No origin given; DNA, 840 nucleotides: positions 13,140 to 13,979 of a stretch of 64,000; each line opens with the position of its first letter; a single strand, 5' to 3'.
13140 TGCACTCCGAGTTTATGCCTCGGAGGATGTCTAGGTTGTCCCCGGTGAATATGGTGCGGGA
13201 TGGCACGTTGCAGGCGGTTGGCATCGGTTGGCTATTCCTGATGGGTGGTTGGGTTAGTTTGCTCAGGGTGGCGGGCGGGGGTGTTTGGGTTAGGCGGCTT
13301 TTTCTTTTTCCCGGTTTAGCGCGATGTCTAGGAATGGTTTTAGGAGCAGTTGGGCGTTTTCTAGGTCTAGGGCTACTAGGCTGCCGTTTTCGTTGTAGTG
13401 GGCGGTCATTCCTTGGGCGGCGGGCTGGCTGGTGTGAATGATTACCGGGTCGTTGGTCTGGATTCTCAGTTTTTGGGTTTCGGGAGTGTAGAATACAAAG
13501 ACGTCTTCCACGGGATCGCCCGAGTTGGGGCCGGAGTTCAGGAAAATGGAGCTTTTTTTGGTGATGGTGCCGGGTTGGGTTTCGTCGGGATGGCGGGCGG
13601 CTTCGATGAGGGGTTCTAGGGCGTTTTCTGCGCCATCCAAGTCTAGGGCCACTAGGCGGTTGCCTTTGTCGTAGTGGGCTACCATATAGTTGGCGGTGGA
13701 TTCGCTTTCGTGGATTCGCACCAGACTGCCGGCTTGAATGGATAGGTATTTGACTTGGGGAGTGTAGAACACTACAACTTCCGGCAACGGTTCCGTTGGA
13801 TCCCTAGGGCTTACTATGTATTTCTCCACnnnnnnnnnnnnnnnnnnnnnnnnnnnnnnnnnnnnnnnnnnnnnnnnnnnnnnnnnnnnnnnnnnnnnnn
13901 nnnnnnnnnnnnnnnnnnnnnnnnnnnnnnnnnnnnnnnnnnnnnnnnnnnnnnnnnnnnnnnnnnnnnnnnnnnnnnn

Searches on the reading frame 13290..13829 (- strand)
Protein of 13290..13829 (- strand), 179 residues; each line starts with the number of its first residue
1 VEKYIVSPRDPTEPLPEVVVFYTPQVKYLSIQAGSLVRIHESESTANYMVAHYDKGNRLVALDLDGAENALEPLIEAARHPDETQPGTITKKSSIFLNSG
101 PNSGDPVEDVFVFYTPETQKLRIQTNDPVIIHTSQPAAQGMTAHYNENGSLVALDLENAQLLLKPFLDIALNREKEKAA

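Call 3: search_protein_families(library=pfam, proteins=[window:13290-13829:-], max_evalue=0.1)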
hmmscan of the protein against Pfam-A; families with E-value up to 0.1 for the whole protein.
window:13290-13829:- (179 aa): 4 families
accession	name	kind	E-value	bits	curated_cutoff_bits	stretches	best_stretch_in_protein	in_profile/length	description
PF10049.14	DUF2283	-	0.00028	21.4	23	0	114-159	4-48/49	Protein of unknown function (DUF2283)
PF09250.16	Prim-Pol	-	0.052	14.4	22.8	1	36-83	37-88/158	Bifunctional DNA primase/polymerase, N-terminal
PF01191.24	RNA_pol_Rpb5_C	-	0.073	13.3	23.5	0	24-50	42-68/73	RNA polymerase Rpb5, C-terminal domain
PF07126.18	ZapC_C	-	0.079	13.6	27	0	21-60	8-47/81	Cell-division protein ZapC, C-terminal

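Call 4: search_protein_families(library=padloc, proteins=[window:13290-13829:-], max_evalue=0.1)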
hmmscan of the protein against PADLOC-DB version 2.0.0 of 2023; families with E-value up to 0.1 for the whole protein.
window:13290-13829:- (179 aa): 0 families

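Call 6: search_protein_families(library=ncbifam, proteins=[window:13290-13829:-], max_evalue=0.1)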
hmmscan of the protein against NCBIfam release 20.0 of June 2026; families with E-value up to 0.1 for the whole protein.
window:13290-13829:- (179 aa): 0 families

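Call 8: find_encoding_contigs(protein=window:13290-13829:-, flank=10000)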
Protein window:13290-13829:- (179 aa): 1 contig read that carries it; 1 place shown.
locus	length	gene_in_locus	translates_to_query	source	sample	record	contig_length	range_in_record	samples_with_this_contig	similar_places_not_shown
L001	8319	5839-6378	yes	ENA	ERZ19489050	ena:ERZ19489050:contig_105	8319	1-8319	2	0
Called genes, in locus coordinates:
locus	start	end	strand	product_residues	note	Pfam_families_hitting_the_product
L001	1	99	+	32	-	?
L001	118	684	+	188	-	PF05685:Uma2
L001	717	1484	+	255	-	PF00106:adh_short, PF08659:KR, PF13561:adh_short_C2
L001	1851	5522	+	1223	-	PF00515:TPR_1 (faint), PF07719:TPR_2 (faint), PF13374:TPR_10 (faint), PF13424:TPR_12, PF24885:TPR_NPHP3 (faint), PF13424:TPR_12, PF17874:TPR_MalT, PF13424:TPR_12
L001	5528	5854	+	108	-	-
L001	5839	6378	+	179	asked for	-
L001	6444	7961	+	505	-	PF01555:N6_N4_Mtase, PF01844:HNH, PF14279:HNH_5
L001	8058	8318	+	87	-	?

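Call 16: find_homologous_proteins(query=window:13290-13829:-, max_evalue=0.01)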
Query window:13290-13829:- (179 aa): 15 proteins with E <= 0.01 among 156 candidates.
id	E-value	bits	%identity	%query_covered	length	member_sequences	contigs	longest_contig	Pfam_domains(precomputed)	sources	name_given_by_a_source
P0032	5.3e-110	383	98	100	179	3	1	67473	-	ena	-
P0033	5.5e-57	210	59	100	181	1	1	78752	PF10049.15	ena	-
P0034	1.9e-56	209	57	100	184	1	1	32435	-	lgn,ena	-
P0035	1.1e-55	206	58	100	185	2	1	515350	PF10049.15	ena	-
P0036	1.8e-55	205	57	100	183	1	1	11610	PF10049.15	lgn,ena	-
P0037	2.2e-55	205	57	100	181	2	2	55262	PF10049.15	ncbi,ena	-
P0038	2.6e-51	192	56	93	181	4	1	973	PF10049.15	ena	-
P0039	6.5e-47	178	55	93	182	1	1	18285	PF10049.15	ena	-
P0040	4.1e-46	175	55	100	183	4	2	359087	-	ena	-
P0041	9.2e-45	171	53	100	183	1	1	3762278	-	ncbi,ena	-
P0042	7.4e-44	168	53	100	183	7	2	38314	-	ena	-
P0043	7.6e-44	168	54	93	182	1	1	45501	PF10049.15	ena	-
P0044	1.4e-43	167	54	100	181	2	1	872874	PF10049.15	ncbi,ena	-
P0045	8.2e-43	164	54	93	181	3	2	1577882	PF10049.15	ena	-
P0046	7.3e-41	158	51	92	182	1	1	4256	PF10049.15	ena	-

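Call 17: find_encoding_contigs(protein=P0035, flank=8000, max_places=2)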
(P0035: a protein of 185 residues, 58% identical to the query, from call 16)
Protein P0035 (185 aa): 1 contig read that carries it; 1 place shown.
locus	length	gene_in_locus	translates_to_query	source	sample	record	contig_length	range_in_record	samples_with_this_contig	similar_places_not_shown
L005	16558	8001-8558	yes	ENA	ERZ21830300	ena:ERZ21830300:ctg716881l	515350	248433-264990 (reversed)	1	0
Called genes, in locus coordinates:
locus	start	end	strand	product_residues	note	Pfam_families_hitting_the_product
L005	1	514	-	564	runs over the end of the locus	PF02776:TPP_enzyme_N, PF00205:TPP_enzyme_M, PF02775:TPP_enzyme_C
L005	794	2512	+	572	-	PF02776:TPP_enzyme_N, PF00205:TPP_enzyme_M, PF02775:TPP_enzyme_C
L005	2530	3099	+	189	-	PF05685:Uma2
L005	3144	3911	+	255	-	PF00106:adh_short, PF01370:Epimerase (weak), PF08659:KR, PF13561:adh_short_C2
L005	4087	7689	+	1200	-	PF12770:CHAT (faint), PF00515:TPR_1 (faint), PF07719:TPR_2 (faint), PF13374:TPR_10 (faint), PF24885:TPR_NPHP3 (faint), PF13424:TPR_12, PF17874:TPR_MalT, PF13424:TPR_12 (weak)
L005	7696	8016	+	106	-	-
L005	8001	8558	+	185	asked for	PF10049:DUF2283 (faint)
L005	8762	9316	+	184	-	PF10049:DUF2283 (faint)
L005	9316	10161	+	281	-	PF00296:Bac_luciferase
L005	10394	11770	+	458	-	PF03972:MmgE_PrpD_N, PF19305:MmgE_PrpD_C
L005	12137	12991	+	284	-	PF13369:Transglut_core2, PF13371:TPR_9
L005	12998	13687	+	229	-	PF07638:Sigma70_ECF (weak), PF04542:Sigma70_r2, PF04545:Sigma70_r4, PF08281:Sigma70_r4_2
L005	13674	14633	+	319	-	PF10099:RskA_C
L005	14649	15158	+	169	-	PF03358:FMN_red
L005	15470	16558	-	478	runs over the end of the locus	PF02511:Thy1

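Call 18: find_encoding_contigs(protein=P0041, flank=8000, max_places=2)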
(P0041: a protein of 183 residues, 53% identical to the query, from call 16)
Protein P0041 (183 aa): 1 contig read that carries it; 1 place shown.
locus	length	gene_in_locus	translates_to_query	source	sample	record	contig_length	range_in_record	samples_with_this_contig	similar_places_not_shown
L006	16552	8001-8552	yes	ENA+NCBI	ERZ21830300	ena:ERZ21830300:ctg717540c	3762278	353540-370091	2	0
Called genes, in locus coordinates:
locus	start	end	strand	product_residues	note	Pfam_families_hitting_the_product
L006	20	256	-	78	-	-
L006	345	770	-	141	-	PF01243:PNPOx_N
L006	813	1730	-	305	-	PF03328:HpcH_HpaI, PF22484:DUF6986 (faint)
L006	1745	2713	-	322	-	PF03328:HpcH_HpaI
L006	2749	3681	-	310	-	PF03328:HpcH_HpaI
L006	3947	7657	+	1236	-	PF17874:TPR_MalT (faint), PF00515:TPR_1 (faint), PF07719:TPR_2 (faint), PF13374:TPR_10 (faint), PF13424:TPR_12, PF24885:TPR_NPHP3 (faint), PF13424:TPR_12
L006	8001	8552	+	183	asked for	-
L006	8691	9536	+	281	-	PF00296:Bac_luciferase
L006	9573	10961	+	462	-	PF03972:MmgE_PrpD_N, PF19305:MmgE_PrpD_C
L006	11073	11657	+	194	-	PF07638:Sigma70_ECF, PF04542:Sigma70_r2, PF08281:Sigma70_r4_2, PF04545:Sigma70_r4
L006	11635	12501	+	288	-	PF13490:zf-HC2 (weak), PF10099:RskA_C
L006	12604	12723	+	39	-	PF28087:HVO_2523 (weak)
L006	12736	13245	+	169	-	PF03358:FMN_red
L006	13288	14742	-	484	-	PF02511:Thy1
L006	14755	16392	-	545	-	PF02776:TPP_enzyme_N, PF00205:TPP_enzyme_M, PF02775:TPP_enzyme_C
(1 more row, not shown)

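Call 35: predict_structure(alignment_id=A2)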
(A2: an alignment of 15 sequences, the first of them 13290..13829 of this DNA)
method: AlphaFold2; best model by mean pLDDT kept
length: 179 residues; sequences in the alignment: 15
mean_pLDDT: 48.5   pTM: 0.39
mean pLDDT of the five models: 48.5, 40.3, 37.9, 36.5, 35.6
residues with pLDDT >= 90: 0; 70-90: 7; 50-70: 86; < 50: 86
segments of 3 or more residues with pLDDT < 50: 1-28, 32-36, 45-48, 66-111
pLDDT, mean of each block of 10 residues (from residue 1): 27 36 44 53 53 61 50 40 32 25 37 56 59 63 66 63 54 56
secondary structure, 60 per line:
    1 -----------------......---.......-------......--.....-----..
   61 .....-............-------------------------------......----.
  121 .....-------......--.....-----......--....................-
elements in order: E18-23 E27-33 E41-46 E49-53 E59-65 H67-78 E110-115 E120-125 E133-138 E141-145 E151-156 H159-178

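Call 70: search_protein_families(library=pfam, alignment_id=A6, max_evalue=0.01)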
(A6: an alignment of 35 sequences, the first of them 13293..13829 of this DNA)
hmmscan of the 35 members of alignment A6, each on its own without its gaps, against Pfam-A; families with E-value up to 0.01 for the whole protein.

A. member 1, window:13293-13829:- (179 aa): 1 family
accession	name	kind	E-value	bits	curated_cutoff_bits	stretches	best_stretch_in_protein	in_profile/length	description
PF10049.14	DUF2283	-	0.00028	21.4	23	0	114-159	4-48/49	Protein of unknown function (DUF2283)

B. families by the number of members that match (of 35 scanned): 1 family
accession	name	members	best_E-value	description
PF10049.14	DUF2283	12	3.2e-07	Protein of unknown function (DUF2283)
